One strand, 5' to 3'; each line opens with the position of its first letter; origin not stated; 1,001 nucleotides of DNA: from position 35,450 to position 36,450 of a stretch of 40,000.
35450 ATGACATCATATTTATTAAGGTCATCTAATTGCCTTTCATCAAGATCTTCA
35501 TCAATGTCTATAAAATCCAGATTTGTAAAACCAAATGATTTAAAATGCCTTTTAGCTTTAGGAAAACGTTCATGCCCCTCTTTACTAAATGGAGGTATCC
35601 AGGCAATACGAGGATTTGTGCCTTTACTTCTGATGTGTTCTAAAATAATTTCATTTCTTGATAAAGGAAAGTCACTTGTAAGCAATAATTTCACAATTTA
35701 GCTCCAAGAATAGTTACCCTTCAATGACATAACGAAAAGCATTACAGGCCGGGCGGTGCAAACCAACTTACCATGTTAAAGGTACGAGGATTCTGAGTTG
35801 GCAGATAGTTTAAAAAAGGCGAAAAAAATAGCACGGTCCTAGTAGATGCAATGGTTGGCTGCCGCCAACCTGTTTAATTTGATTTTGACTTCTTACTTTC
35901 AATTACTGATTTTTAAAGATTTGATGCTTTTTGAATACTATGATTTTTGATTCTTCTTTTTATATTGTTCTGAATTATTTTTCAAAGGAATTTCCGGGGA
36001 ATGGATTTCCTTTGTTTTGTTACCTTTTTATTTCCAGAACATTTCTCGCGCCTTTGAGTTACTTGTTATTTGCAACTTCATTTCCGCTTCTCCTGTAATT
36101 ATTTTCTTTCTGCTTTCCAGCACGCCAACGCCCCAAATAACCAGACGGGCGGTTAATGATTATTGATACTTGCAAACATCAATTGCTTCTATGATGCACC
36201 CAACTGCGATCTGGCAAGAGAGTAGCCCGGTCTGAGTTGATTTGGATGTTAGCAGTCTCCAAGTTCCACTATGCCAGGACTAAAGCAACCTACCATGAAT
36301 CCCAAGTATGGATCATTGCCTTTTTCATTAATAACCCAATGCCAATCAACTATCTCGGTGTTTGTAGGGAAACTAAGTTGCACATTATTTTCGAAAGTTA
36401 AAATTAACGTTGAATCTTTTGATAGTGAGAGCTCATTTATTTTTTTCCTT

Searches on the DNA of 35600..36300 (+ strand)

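Call 15: search_dna_similar(query=window:35727-36135:+, collection=plasmids, mode=distant, max_evalue=0.001)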
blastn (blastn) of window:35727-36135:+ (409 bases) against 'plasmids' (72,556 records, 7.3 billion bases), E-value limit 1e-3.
No match.

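Call 25: search_rna_families(source=window, start=35600, end=36300, threshold=evalue, max_evalue=10)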
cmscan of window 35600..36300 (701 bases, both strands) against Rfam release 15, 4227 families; matches with E-value up to 10: 1.
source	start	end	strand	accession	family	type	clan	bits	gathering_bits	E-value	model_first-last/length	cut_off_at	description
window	35627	35698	-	RF01458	rli23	Gene; antisense;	-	22.3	45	0.33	1-98/98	no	Listeria snRNA rli23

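Call 72: search_dna_similar(query=window:35850-36132:+, collection=phages, mode=distant, max_evalue=0.001)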
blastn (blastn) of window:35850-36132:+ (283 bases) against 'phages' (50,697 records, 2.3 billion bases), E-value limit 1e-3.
No match.
